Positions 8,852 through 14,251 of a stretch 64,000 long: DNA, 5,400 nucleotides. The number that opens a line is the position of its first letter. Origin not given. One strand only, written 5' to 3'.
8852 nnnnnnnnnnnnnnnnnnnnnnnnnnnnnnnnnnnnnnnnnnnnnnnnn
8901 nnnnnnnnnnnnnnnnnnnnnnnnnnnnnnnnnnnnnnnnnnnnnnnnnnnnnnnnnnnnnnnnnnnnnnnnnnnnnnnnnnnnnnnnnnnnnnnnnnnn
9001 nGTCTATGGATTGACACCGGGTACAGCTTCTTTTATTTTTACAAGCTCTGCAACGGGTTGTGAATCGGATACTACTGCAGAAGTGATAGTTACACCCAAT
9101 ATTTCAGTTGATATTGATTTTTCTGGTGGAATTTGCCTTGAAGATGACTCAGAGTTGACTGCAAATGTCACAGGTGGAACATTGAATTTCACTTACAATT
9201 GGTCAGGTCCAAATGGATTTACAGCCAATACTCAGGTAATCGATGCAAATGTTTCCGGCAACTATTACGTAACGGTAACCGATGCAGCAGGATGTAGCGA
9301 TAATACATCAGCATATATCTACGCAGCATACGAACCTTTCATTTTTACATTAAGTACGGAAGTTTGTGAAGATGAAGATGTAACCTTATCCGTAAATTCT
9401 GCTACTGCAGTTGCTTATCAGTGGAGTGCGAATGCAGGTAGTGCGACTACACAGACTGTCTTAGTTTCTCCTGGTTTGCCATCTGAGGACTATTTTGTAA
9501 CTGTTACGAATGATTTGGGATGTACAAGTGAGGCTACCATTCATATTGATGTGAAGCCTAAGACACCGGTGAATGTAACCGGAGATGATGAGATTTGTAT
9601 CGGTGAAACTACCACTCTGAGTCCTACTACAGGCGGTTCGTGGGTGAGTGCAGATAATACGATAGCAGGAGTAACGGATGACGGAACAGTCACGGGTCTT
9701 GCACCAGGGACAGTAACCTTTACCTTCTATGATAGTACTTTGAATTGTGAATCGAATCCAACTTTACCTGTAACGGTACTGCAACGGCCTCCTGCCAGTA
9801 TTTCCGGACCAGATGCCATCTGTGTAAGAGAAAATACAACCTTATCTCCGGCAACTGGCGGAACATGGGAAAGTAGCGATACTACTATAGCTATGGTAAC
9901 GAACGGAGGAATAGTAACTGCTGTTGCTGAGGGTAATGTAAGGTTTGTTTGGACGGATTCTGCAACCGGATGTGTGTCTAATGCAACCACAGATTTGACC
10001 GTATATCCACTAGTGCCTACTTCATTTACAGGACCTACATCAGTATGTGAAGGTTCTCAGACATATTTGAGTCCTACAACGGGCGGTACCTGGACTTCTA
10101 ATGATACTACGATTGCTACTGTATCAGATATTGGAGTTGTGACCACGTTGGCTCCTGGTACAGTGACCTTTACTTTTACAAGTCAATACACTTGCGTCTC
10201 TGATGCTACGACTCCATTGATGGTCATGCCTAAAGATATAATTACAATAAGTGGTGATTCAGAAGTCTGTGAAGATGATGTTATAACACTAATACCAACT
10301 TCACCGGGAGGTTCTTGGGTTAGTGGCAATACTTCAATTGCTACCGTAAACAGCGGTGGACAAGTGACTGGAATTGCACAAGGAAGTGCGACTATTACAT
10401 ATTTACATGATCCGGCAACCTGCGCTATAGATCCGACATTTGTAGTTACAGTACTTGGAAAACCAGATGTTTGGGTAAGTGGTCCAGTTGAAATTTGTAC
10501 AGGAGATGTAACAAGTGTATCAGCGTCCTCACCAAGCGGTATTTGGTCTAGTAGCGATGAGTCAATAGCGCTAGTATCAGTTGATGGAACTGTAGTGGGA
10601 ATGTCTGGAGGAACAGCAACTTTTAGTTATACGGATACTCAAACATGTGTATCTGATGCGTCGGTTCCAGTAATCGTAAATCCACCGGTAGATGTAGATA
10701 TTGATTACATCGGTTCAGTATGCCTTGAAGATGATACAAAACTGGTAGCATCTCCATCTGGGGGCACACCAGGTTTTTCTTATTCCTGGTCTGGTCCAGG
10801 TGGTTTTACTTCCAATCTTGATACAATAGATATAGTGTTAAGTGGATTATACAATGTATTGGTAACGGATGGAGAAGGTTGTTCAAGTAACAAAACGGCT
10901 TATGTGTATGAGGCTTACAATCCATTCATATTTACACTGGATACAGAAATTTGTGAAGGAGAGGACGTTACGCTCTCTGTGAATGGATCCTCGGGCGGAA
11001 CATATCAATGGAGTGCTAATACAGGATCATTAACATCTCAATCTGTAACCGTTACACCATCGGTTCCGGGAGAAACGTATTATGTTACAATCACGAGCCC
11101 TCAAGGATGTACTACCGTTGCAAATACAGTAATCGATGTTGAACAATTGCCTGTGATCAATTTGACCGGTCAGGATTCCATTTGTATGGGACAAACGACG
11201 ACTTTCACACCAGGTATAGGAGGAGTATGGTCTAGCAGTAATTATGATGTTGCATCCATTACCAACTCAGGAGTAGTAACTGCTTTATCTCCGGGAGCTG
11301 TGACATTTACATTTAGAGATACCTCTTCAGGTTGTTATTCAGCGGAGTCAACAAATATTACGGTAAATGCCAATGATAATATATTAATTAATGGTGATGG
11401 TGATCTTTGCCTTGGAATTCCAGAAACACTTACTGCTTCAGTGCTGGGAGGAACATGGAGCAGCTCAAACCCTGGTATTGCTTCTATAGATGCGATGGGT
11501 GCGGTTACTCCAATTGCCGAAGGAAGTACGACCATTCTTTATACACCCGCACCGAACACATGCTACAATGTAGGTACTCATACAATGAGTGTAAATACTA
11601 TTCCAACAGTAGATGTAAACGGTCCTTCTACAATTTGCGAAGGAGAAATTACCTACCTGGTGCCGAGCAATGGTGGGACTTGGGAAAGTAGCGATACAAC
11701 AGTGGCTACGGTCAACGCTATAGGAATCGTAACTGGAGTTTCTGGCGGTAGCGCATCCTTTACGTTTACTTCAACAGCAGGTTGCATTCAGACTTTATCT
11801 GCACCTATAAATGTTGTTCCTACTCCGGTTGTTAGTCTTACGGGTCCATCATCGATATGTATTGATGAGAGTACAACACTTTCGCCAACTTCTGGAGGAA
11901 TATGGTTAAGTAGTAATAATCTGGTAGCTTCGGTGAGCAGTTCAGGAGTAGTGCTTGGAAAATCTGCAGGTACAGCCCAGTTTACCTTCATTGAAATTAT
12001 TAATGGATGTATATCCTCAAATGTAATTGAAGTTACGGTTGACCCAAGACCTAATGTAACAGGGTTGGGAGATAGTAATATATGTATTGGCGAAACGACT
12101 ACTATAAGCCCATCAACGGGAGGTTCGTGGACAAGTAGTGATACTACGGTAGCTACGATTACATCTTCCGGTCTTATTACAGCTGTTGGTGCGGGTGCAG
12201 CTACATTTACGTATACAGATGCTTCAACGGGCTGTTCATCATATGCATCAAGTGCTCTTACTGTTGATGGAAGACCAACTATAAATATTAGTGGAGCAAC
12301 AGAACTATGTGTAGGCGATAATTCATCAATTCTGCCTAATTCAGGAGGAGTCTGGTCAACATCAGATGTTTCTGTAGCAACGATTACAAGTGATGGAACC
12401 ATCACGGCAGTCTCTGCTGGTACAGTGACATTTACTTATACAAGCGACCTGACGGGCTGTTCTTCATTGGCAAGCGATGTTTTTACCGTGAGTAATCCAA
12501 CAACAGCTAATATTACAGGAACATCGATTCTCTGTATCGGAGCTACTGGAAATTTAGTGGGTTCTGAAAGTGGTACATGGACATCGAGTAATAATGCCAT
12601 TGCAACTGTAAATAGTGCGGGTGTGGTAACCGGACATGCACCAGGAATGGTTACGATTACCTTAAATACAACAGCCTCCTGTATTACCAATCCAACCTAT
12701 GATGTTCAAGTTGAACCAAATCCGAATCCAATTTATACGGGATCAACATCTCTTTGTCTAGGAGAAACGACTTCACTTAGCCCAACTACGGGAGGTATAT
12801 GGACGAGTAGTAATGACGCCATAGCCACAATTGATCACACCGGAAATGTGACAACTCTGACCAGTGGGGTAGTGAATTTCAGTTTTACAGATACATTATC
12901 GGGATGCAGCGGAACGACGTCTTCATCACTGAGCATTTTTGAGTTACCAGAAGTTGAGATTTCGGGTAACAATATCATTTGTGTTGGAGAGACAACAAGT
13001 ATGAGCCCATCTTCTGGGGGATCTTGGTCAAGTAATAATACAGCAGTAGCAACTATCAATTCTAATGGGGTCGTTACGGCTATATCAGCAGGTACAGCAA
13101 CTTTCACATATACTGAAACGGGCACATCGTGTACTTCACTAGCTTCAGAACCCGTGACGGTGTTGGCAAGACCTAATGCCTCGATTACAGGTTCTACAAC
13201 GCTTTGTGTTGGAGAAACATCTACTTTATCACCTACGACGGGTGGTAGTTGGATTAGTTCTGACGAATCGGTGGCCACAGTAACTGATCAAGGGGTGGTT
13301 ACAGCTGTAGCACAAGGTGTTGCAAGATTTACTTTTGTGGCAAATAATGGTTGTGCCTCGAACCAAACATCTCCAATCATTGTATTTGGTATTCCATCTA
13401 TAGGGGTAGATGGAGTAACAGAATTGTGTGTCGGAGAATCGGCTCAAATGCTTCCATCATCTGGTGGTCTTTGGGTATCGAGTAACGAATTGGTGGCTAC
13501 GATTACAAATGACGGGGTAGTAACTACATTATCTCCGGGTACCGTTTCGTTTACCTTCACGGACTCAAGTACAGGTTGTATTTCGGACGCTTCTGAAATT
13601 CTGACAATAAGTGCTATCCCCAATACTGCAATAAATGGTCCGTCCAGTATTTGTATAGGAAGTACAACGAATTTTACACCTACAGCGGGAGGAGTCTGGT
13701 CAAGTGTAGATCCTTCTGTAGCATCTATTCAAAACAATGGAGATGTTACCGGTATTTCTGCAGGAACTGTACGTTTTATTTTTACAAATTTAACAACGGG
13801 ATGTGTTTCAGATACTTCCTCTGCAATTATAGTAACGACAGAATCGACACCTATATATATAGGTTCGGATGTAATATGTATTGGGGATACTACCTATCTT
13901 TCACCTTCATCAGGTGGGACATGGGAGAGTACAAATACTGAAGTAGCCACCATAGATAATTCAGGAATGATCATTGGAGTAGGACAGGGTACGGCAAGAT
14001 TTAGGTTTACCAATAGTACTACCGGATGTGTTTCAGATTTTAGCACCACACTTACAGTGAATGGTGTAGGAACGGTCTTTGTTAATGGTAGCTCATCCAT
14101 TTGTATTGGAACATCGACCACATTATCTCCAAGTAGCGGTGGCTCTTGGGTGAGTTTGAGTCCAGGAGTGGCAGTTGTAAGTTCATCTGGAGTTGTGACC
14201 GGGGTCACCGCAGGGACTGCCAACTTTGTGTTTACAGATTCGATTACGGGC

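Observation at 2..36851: Tandem triplet of giant paralogous surface-protein genes: diversified lectin-like heads on a length-invariant 5.6-kb stalk/anchor block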

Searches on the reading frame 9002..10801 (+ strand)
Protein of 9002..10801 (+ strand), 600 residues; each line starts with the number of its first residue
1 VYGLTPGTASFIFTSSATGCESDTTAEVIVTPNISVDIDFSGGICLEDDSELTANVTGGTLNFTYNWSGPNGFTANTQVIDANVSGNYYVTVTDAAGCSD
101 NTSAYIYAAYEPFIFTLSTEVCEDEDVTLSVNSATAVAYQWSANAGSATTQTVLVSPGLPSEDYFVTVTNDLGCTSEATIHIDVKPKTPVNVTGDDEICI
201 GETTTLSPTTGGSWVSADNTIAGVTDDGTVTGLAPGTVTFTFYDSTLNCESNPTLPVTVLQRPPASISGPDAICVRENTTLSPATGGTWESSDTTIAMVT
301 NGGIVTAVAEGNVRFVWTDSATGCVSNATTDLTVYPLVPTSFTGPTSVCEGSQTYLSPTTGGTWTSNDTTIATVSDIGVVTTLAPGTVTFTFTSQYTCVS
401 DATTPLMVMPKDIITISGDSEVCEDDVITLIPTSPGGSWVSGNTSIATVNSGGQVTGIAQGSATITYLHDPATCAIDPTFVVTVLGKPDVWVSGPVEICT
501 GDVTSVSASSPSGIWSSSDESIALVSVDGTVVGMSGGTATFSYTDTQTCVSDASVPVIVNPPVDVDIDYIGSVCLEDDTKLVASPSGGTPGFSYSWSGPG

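Call 5: search_protein_families(library=pfam, proteins=[window:9002-10801:+], max_evalue=0.01)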
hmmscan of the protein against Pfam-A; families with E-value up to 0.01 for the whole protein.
window:9002-10801:+ (600 aa): 4 families
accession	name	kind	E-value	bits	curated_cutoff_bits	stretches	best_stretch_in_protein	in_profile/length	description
PF02368.24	Big_2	-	1.4e-23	83.1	22.8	5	437-468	36-67/79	Bacterial Ig-like domain (group 2)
PF13573.12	SprB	-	3.1e-06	27.1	28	2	45-71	9-36/37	SprB repeat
PF10983.13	DUF2793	-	1.3e-05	25.4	27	0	283-319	38-74/87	Protein of unknown function (DUF2793)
PF19081.6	Ig_7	-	3.3e-05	24.5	27.3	1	118-185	9-83/84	Ig-like domain CHU_C associated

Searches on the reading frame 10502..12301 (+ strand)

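Call 5: search_protein_families(library=pfam, proteins=[window:10502-12301:+], max_evalue=0.01)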
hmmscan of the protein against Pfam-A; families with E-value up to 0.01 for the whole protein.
window:10502-12301:+ (600 aa): 4 families
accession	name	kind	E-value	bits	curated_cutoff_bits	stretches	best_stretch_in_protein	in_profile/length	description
PF02368.24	Big_2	-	8.2e-27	93.4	22.8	5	392-426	36-70/79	Bacterial Ig-like domain (group 2)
PF25354.1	Ig_NUP210_16th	-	1.1e-11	44.5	27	1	225-271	14-61/72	NUP210-like, Ig-like domain 16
PF19081.6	Ig_7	-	1.3e-07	32.2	27.3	1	147-216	9-83/84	Ig-like domain CHU_C associated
PF13573.12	SprB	-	0.0022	18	28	1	79-100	15-36/37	SprB repeat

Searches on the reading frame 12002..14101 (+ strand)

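Call 5: search_protein_families(library=pfam, proteins=[window:12002-14101:+], max_evalue=0.01)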
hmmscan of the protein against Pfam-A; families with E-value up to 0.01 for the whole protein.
window:12002-14101:+ (700 aa): 3 families
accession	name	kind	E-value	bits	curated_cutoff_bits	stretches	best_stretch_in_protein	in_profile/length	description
PF02368.24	Big_2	-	3e-43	146.1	22.8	8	189-221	34-66/79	Bacterial Ig-like domain (group 2)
PF25354.1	Ig_NUP210_16th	-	2.2e-11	43.5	27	1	324-374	14-65/72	NUP210-like, Ig-like domain 16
PF22359.2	Big-like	-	9.1e-08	32.7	27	0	349-367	12-30/48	Bacterial Ig-like domain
